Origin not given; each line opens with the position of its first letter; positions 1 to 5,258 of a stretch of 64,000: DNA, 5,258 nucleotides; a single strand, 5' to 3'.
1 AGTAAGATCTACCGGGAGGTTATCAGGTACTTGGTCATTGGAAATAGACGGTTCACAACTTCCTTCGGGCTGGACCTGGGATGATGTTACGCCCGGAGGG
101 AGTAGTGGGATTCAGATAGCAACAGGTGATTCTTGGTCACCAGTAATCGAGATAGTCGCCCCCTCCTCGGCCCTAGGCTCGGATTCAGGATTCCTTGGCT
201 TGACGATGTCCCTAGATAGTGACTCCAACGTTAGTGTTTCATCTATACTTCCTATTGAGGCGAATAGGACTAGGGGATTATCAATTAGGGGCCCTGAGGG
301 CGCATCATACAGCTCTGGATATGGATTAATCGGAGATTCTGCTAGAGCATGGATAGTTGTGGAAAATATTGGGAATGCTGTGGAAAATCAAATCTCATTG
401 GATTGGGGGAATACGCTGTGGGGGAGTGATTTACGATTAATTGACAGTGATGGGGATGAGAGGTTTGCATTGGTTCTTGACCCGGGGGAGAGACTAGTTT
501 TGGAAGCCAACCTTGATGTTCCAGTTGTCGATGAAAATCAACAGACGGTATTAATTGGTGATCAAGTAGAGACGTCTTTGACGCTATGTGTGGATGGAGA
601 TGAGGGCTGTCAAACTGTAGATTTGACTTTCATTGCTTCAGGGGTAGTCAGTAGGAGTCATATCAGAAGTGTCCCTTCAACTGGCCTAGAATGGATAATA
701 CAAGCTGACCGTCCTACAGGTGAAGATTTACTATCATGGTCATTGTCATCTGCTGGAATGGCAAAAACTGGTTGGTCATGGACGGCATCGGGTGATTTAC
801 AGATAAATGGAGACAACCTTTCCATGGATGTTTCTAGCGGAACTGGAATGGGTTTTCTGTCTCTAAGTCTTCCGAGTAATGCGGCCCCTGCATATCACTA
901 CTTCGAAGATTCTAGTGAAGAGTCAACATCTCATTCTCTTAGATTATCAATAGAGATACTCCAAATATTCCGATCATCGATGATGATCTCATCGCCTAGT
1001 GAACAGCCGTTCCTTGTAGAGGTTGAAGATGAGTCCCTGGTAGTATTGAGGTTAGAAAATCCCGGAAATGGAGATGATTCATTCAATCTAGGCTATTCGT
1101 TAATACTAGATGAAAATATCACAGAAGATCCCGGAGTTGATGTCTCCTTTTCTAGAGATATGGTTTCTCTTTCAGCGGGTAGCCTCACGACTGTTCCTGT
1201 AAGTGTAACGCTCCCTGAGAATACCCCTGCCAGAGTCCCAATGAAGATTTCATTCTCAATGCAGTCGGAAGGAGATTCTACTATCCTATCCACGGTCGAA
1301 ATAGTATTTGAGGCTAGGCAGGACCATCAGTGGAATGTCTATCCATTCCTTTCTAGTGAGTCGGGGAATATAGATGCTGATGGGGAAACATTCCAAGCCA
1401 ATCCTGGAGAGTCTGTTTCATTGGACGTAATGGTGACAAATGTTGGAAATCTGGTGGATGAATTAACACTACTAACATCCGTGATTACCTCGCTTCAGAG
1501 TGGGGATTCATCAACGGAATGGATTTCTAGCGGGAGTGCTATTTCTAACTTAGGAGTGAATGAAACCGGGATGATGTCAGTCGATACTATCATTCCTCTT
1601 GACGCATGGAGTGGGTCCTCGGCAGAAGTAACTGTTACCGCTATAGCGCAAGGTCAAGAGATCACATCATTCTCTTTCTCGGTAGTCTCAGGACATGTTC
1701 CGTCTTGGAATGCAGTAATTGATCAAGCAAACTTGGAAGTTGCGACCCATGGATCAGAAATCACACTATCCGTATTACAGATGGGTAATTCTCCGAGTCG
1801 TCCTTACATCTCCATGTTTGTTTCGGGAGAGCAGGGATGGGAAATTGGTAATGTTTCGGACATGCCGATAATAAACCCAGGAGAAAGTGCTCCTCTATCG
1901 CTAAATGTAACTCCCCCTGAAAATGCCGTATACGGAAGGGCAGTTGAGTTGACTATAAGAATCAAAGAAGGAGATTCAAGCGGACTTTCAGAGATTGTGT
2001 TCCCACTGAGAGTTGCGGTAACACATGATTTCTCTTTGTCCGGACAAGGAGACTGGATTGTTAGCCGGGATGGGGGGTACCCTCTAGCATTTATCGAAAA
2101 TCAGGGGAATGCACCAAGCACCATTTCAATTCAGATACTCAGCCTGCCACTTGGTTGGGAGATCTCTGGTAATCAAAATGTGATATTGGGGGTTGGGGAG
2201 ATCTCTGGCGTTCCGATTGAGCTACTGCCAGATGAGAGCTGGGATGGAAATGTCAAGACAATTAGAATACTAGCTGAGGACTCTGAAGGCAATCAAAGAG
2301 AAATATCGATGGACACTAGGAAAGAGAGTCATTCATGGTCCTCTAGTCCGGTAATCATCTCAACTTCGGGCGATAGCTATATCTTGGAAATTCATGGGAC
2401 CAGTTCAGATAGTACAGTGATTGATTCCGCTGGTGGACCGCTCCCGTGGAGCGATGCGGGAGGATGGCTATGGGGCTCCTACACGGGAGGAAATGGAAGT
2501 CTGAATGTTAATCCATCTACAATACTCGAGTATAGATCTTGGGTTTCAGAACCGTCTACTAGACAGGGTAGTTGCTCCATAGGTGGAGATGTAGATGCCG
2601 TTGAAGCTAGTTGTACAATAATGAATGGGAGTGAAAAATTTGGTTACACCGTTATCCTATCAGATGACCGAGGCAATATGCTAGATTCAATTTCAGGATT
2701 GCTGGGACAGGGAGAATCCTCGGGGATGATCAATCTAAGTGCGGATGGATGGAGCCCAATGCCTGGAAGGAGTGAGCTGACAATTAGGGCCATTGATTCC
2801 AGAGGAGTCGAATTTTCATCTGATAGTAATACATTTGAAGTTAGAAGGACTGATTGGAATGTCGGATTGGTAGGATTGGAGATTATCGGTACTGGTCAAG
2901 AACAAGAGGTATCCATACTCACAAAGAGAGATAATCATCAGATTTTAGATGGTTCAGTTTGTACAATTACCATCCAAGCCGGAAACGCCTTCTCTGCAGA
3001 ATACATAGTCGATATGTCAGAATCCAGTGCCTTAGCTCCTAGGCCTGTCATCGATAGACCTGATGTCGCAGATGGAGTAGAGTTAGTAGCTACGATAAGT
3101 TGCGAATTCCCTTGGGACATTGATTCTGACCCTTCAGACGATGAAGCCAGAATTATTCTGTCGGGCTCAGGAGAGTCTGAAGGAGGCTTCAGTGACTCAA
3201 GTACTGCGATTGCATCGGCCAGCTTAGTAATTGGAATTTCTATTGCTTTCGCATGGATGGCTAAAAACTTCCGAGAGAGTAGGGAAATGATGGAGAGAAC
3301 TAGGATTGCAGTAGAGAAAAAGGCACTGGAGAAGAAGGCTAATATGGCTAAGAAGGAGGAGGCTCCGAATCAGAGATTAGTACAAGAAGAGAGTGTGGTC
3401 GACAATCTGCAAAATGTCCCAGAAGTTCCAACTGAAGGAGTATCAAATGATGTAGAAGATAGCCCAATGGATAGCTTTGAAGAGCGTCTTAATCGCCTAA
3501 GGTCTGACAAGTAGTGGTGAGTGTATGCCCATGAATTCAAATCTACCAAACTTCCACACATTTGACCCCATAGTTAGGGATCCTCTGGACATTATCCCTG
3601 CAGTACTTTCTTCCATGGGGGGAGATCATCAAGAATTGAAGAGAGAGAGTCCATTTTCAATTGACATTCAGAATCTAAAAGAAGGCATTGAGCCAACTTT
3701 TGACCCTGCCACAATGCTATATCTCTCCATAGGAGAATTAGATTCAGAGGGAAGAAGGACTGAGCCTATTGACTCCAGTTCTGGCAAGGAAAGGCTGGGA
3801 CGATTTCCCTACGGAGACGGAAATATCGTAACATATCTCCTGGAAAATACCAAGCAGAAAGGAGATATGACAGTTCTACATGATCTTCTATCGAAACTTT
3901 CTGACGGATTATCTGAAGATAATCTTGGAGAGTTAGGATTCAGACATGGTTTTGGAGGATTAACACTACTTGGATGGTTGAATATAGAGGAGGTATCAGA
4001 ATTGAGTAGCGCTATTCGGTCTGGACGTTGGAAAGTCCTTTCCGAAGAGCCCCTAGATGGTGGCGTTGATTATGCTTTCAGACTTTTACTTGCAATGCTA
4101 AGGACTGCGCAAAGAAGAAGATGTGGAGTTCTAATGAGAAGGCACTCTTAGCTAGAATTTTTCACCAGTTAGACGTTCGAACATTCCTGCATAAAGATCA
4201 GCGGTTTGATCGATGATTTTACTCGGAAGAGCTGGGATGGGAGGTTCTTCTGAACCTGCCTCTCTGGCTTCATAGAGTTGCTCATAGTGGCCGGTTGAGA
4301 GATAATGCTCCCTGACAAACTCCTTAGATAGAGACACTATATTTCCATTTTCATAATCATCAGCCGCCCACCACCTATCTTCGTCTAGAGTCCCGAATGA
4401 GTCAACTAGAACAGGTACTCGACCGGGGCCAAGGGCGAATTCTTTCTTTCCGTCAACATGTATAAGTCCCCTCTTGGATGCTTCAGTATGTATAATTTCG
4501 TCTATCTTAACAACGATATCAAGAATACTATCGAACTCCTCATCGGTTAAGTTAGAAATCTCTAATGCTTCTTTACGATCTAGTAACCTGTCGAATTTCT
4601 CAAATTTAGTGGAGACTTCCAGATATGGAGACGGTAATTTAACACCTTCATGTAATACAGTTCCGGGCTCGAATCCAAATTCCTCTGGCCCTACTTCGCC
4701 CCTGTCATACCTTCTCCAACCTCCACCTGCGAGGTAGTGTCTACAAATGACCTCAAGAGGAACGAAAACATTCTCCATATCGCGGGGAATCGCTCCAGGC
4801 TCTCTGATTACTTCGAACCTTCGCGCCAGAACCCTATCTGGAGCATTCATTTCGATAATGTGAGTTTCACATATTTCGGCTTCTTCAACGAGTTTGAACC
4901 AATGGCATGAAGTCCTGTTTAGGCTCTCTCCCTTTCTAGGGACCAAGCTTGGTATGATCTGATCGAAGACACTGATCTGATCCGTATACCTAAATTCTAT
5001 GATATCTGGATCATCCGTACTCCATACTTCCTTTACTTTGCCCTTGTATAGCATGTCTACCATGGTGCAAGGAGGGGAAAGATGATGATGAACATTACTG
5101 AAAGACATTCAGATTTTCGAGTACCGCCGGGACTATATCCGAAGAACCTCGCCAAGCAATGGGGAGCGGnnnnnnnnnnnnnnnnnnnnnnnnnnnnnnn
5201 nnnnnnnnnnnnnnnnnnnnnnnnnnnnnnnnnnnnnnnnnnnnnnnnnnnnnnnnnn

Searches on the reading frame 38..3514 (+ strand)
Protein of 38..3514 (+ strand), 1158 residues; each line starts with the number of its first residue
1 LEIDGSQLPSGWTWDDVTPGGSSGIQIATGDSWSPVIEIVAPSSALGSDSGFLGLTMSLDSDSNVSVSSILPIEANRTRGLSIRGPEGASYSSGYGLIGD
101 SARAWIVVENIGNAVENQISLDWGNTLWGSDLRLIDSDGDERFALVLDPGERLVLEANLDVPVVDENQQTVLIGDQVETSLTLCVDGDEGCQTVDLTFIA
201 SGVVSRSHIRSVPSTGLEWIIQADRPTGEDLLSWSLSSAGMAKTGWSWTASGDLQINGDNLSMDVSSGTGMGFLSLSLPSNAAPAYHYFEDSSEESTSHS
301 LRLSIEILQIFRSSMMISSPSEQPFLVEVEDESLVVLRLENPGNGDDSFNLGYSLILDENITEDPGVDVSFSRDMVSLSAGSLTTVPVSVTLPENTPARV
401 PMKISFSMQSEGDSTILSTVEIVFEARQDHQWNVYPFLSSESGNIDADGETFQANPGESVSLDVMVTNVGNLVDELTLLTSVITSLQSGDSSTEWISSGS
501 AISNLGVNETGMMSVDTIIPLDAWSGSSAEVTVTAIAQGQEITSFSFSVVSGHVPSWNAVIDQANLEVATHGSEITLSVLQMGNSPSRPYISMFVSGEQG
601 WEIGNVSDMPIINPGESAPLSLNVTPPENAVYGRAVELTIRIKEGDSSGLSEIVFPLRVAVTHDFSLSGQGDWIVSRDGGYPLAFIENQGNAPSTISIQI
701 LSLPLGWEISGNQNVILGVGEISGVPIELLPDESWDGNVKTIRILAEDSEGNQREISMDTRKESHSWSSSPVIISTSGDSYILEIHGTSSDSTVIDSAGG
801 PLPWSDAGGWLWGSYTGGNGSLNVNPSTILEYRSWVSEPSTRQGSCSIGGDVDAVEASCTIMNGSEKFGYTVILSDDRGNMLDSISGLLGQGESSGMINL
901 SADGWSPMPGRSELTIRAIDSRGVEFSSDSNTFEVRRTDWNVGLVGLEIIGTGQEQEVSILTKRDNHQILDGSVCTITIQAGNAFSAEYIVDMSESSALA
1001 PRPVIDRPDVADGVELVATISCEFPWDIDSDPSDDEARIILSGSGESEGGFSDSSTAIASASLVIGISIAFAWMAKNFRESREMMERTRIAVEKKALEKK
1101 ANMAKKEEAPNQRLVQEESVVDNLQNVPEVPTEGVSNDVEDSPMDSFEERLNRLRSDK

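Call 9: search_protein_families(library=pfam, proteins=[window:38-3514:+], max_evalue=0.001)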
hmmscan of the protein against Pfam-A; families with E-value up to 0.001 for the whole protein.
window:38-3514:+ (1158 aa): 3 families
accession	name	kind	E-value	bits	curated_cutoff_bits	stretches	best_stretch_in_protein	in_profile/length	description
PF10633.15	NPCBM_assoc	-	1.9e-06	28.4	24.4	0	574-641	8-76/78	NPCBM-associated, NEW3 domain of alpha-galactosidase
PF11614.14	FixG_C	-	1.6e-05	25.5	25.6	0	365-424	57-116/119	IG-like fold at C-terminal of FixG, putative oxidoreductase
PF23619.1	Ig_VWA7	-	1.6e-05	25.5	27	0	454-550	12-98/104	VWA7 Ig-like domain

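Call 61: search_protein_families(library=ncbifam, proteins=[window:38-3514:+], max_evalue=0.1)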
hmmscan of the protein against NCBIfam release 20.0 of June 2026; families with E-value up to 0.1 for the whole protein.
window:38-3514:+ (1158 aa): 1 family
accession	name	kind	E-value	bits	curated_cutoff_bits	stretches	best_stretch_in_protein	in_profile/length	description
NF041740.1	choice_anch_T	equivalog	6.7e-11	41.8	70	1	302-413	135-242/259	choice-of-anchor T family protein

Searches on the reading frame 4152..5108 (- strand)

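Call 9: search_protein_families(library=pfam, proteins=[window:4152-5108:-], max_evalue=0.001)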
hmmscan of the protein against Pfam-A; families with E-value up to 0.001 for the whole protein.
window:4152-5108:- (318 aa): 1 family
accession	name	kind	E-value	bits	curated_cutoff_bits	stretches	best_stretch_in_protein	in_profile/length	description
PF01259.24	SAICAR_synt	-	7.2e-40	137.6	20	1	20-271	2-221/233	SAICAR synthetase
